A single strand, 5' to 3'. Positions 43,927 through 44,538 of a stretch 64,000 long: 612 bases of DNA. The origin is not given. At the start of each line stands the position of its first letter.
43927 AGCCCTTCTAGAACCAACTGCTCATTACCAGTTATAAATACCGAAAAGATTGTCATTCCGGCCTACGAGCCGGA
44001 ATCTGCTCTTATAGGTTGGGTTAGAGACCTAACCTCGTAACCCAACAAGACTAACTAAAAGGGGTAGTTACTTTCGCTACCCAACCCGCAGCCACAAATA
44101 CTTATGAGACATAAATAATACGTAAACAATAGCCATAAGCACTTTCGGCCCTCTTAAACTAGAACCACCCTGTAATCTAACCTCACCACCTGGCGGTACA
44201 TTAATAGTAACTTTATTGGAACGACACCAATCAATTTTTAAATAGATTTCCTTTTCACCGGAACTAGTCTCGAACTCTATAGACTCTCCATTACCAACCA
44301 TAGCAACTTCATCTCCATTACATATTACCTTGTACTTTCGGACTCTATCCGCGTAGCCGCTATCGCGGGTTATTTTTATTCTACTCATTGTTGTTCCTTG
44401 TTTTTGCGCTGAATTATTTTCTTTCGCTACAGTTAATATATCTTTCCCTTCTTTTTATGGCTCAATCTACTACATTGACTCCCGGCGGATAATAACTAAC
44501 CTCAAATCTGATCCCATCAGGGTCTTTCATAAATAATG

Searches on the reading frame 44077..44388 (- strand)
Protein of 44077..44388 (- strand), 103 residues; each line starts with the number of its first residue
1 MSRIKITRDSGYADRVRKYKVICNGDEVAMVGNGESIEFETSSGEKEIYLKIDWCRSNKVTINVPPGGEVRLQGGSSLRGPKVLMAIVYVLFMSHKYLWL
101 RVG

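Call 4: search_protein_families(library=pfam, proteins=[window:44077-44388:-], max_evalue=0.01)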
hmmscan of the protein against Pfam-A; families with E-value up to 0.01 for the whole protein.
window:44077-44388:- (103 aa): 0 families

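Call 7: find_homologous_proteins(query=window:44077-44388:-, max_evalue=0.001)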
Query window:44077-44388:- (103 aa): 94 proteins with E <= 0.001 among 95 candidates.
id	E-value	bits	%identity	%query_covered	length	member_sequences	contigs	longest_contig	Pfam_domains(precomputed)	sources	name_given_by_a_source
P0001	1.6e-62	226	100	100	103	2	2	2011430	-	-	-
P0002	4.3e-52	192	85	99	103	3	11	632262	-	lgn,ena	-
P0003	1.9e-49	184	81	98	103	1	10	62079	-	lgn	-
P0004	4.0e-48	179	77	99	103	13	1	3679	-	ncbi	-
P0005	4.5e-43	163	71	99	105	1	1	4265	-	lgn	-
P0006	1.9e-40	155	65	97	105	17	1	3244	-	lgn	-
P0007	7.7e-36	140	62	97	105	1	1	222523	-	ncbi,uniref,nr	ncbi:hypothetical protein [Alkalilimnicola ehrlichii]|uniref:Uncharacterized protein n=1 Tax=Alkalil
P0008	3.6e-35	138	57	98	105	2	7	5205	-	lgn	-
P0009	3.1e-34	135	56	98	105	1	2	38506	-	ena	-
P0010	2.4e-32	129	56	96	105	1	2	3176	-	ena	-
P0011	2.8e-32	129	57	98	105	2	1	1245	-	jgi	-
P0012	3.3e-32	128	58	98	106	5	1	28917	-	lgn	-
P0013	4.9e-32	128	56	98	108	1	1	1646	-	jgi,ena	jgi:hypothetical protein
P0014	1.3e-31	126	55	98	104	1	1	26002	-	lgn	-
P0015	1.6e-31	126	56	98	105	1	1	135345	-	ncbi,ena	-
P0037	1.3e-23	101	50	95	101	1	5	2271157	-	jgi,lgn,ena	-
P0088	1.9e-15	75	44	97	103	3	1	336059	-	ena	-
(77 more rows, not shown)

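Call 8: find_encoding_contigs(protein=window:44077-44388:-, flank=10000, max_places=10)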
Protein window:44077-44388:- (103 aa): 1 contig read that carries it; 1 place shown.
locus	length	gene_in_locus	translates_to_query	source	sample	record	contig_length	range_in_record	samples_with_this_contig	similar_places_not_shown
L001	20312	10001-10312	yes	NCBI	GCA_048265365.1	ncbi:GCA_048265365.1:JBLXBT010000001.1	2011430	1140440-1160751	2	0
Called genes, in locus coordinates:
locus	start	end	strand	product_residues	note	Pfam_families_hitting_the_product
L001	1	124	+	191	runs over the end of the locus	PF01351:RNase_HII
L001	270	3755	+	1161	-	PF02811:PHP, PF07733:DNA_pol3_alpha, PF17657:DNA_pol3_finger, PF14579:HHH_6, PF01336:tRNA_anti-codon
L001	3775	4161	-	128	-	-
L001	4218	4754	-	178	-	PF01381:HTH_3, PF12844:HTH_19 (weak), PF13413:HTH_25 (weak), PF13560:HTH_31, PF13239:2TM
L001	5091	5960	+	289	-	-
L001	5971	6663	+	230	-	-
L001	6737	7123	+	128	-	PF01124:MAPEG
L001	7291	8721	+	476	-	PF01979:Amidohydro_1, PF07969:Amidohydro_3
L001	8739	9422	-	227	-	-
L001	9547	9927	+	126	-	PF00903:Glyoxalase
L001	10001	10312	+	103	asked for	-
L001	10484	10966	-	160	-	PF02870:Methyltransf_1N, PF01035:DNA_binding_1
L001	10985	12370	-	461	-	PF02805:Ada_Zn_binding, PF00730:HhH-GPD (faint), PF12833:HTH_18, PF00165:HTH_AraC (weak), PF06029:AlkA_N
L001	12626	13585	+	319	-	PF03255:ACCA, PF01039:Carboxyl_trans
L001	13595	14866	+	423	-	PF01171:ATP_bind_3, PF09179:TilS, PF11734:TilS_C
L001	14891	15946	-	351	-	PF00670:AdoHcyase_NAD, PF01488:Shikimate_DH (weak)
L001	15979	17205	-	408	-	PF01734:Patatin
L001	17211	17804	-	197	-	PF01464:SLT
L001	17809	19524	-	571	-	PF00587:tRNA-synt_2b, PF04073:tRNA_edit, PF03129:HGTP_anticodon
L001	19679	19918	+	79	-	-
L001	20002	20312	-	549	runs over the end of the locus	PF07969:Amidohydro_3, PF01979:Amidohydro_1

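Call 11: find_encoding_contigs(protein=P0002, flank=6000, max_places=6)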
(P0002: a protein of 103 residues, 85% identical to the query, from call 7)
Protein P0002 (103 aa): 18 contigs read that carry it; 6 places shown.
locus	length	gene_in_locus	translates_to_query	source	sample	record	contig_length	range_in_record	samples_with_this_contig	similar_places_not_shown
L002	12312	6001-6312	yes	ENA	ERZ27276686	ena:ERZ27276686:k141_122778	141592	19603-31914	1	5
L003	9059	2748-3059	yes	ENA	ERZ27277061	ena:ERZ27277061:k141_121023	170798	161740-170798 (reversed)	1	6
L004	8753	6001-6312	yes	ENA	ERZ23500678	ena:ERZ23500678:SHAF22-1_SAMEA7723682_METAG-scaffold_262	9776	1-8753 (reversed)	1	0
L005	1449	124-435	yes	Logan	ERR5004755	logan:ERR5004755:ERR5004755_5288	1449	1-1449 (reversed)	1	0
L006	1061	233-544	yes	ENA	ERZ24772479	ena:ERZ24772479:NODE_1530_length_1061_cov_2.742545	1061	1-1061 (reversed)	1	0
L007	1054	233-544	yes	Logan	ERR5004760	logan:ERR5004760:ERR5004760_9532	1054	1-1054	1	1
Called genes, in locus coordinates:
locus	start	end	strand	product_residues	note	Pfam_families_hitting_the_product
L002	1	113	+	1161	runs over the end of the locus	PF02811:PHP, PF07733:DNA_pol3_alpha, PF17657:DNA_pol3_finger, PF14579:HHH_6, PF01336:tRNA_anti-codon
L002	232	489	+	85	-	PF02604:PhdYeFM_antitox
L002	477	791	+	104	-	PF05016:ParE_toxin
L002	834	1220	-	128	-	-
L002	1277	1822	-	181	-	PF01381:HTH_3, PF12844:HTH_19 (weak), PF13413:HTH_25 (weak), PF13560:HTH_31, PF13239:2TM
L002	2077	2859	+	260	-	PF18734:HEPN_AbiU2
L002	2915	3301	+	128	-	PF01124:MAPEG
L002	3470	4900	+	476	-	PF01979:Amidohydro_1, PF07969:Amidohydro_3 (weak)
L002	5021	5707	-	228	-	-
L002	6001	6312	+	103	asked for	-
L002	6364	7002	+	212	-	PF00132:Hexapep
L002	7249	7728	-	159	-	PF02870:Methyltransf_1N, PF01035:DNA_binding_1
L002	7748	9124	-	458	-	PF02805:Ada_Zn_binding, PF00730:HhH-GPD (faint), PF12833:HTH_18, PF00165:HTH_AraC (weak), PF06029:AlkA_N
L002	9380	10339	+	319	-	PF03255:ACCA, PF01039:Carboxyl_trans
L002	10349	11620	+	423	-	PF01171:ATP_bind_3, PF09179:TilS, PF11734:TilS_C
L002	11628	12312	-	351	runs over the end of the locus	PF00670:AdoHcyase_NAD, PF01488:Shikimate_DH (weak)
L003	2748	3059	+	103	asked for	-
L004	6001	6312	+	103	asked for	-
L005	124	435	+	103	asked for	-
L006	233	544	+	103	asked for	-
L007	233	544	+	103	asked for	-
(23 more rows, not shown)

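Call 12: find_encoding_contigs(protein=P0003, flank=6000, max_places=6)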
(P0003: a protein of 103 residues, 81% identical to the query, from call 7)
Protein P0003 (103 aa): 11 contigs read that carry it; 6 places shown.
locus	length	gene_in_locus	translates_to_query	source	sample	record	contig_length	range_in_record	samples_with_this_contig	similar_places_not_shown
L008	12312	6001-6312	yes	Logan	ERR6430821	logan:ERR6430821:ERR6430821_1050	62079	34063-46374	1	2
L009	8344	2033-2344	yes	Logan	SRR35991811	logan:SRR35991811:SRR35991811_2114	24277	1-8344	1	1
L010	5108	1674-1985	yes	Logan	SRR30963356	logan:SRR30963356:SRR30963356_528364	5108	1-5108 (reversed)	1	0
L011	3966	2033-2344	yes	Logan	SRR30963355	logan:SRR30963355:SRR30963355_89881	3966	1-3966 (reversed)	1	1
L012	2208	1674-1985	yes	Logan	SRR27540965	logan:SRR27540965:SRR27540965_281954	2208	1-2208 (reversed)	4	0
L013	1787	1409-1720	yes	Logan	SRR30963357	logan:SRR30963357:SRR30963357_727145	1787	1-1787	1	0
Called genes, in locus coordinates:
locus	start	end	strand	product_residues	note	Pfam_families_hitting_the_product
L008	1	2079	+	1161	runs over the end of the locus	PF02811:PHP, PF07733:DNA_pol3_alpha, PF17657:DNA_pol3_finger, PF14579:HHH_6, PF01336:tRNA_anti-codon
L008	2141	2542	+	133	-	PF11645:PDDEXK_5 (faint)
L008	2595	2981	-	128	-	-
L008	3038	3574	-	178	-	PF01381:HTH_3, PF13560:HTH_31, PF13239:2TM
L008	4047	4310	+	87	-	-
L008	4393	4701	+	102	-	PF26541:MafI2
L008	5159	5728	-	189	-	-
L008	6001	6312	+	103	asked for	-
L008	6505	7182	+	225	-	PF01965:DJ-1_PfpI, PF17124:ThiJ_like (weak)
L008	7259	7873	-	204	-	PF11617:Cu-binding_MopE (weak)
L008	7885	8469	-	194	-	PF11617:Cu-binding_MopE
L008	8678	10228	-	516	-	PF01694:Rhomboid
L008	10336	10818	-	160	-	PF02870:Methyltransf_1N, PF01035:DNA_binding_1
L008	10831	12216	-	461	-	PF02805:Ada_Zn_binding, PF00730:HhH-GPD (faint), PF12833:HTH_18, PF00165:HTH_AraC, PF06029:AlkA_N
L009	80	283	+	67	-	-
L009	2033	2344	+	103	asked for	-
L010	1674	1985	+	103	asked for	-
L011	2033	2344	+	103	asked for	-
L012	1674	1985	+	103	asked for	-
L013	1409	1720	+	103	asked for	-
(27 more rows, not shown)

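Call 31: find_encoding_contigs(protein=P0004, flank=6000, max_places=4)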
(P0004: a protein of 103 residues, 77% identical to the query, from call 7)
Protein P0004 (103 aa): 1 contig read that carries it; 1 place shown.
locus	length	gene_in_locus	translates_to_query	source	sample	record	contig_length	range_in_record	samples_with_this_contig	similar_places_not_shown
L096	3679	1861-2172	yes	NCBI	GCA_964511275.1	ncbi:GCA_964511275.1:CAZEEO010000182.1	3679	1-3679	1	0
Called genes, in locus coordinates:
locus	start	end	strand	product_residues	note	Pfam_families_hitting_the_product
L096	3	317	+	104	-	?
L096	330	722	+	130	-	-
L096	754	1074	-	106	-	-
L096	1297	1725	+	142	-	-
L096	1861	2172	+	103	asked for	-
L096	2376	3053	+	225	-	PF01965:DJ-1_PfpI, PF17124:ThiJ_like (weak)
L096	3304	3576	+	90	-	PF14026:SCO4226-like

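Call 38: search_protein_families(library=pfam, proteins=[window:44077-44388:-], max_evalue=10)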
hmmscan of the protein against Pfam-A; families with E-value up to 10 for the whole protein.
window:44077-44388:- (103 aa): 0 families

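Call 40: search_protein_families(library=ncbifam, proteins=[window:44077-44388:-], max_evalue=0.1)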
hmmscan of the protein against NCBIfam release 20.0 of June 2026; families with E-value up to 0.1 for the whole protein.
window:44077-44388:- (103 aa): 0 families

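Call 41: find_encoding_contigs(protein=P0007, flank=4000, max_places=2)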
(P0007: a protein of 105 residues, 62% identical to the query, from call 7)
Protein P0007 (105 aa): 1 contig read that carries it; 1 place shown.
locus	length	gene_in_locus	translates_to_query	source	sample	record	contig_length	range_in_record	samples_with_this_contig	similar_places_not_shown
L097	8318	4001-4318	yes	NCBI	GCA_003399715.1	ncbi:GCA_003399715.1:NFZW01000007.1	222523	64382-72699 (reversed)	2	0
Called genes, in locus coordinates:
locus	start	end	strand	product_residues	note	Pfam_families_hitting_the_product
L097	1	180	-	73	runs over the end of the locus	PF03449:GreA_GreB_N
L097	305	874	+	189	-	PF02169:LPP20 (weak)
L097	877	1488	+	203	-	PF13036:LpoB, PF11684:DUF3280 (faint)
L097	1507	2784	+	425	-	PF07719:TPR_2 (faint)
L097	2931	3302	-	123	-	-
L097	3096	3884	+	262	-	-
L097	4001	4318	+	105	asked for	-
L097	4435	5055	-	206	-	PF00440:TetR_N, PF21993:TetR_C_13_2 (faint), PF16925:TetR_C_13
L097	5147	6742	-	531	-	PF00873:ACR_tran, PF03176:MMPL (faint)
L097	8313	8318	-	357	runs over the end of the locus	PF25919:BSH_CusB (faint), PF25917:BSH_RND (weak), PF25973:BSH_CzcB (weak), PF25954:Beta-barrel_RND_2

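Call 42: find_encoding_contigs(protein=P0037, flank=4000, max_places=3)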
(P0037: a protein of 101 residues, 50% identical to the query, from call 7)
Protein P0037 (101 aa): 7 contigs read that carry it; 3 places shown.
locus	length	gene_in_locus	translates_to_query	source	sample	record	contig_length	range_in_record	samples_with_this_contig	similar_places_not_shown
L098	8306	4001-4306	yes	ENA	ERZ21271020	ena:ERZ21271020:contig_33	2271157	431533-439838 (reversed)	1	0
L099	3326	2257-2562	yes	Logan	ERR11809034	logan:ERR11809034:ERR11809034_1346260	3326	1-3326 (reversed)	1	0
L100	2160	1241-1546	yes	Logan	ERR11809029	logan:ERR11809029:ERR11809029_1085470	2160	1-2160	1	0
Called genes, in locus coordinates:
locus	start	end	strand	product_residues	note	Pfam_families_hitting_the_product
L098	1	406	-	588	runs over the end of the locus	PF20423:AceK_regulatory, PF06315:AceK_kinase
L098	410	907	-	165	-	PF03737:RraA-like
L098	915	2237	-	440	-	PF00463:ICL, PF13714:PEP_mutase, PF00463:ICL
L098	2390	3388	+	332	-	PF00126:HTH_1, PF03466:LysR_substrate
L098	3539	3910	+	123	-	PF00903:Glyoxalase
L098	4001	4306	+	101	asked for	-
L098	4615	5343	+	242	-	-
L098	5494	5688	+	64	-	PF11127:YgaP-like_TM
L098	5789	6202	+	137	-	-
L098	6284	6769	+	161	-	PF14024:DUF4240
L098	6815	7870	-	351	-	PF21342:SoxA-TsdA_cyt-c (faint), PF00034:Cytochrom_C, PF13442:Cytochrome_CBB3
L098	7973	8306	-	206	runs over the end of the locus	PF00072:Response_reg, PF08281:Sigma70_r4_2 (faint), PF00196:GerE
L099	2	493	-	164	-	?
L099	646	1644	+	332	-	PF00126:HTH_1, PF03466:LysR_substrate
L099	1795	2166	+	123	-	PF00903:Glyoxalase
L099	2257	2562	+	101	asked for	-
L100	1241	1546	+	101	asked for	-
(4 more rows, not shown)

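Call 44: find_encoding_contigs(protein=P0015, flank=3000, max_places=2)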
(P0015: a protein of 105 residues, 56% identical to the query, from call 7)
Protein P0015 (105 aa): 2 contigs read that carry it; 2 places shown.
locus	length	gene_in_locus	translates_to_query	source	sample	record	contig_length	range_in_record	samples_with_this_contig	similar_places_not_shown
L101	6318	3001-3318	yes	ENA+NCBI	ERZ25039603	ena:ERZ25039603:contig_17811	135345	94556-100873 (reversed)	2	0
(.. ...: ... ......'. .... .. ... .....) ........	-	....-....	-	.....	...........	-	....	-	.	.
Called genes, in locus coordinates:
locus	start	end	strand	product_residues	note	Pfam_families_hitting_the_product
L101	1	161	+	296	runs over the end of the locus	-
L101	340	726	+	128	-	-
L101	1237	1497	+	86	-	PF00665:rve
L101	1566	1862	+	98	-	PF13683:rve_3, PF13333:rve_2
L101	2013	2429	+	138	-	-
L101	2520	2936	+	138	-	PF14106:DUF4279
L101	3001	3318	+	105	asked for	-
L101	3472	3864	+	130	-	PF07237:DUF1428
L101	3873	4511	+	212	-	PF08713:DNA_alkylation (weak)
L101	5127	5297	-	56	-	-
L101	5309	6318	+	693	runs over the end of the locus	PF00916:Sulfate_transp, PF01740:STAS, PF00484:Pro_CA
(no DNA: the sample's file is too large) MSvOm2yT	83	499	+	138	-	-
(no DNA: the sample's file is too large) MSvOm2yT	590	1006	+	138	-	PF14106:DUF4279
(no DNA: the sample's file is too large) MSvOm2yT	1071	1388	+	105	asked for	-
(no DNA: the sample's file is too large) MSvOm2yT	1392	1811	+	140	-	?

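Call 45: find_encoding_contigs(protein=P0088, flank=3000, max_places=2)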
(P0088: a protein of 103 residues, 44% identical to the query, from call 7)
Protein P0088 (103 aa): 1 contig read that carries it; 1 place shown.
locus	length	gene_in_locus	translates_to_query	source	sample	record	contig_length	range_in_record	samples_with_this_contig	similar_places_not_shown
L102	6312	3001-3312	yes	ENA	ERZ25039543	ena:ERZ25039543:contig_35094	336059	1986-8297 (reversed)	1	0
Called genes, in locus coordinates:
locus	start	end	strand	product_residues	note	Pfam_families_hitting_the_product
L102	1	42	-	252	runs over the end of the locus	-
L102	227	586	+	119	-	-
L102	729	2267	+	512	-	PF01867:Cas_Cas1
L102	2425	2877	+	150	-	-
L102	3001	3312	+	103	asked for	-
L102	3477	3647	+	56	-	-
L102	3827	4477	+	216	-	-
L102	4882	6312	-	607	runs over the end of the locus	-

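Call 46: predict_structure(alignment_id=A2)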
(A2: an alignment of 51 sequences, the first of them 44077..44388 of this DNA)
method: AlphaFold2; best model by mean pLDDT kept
length: 103 residues; sequences in the alignment: 51
mean_pLDDT: 93.0   pTM: 0.82
mean pLDDT of the five models: 93.0, 88.9, 87.6, 85.9, 84.2
residues with pLDDT >= 90: 83; 70-90: 20; 50-70: 0; < 50: 0
segments of 3 or more residues with pLDDT < 50: none
pLDDT, mean of each block of 10 residues (from residue 1): 93 90 96 95 95 95 93 93 88 94 90
secondary structure, 60 per line:
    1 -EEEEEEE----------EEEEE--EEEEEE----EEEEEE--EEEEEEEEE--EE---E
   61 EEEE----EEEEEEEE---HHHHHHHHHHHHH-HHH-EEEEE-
elements in order: E2-8 E19-23 E26-31 E36-41 E44-52 E60-64 E69-76 H80-92 E98-102
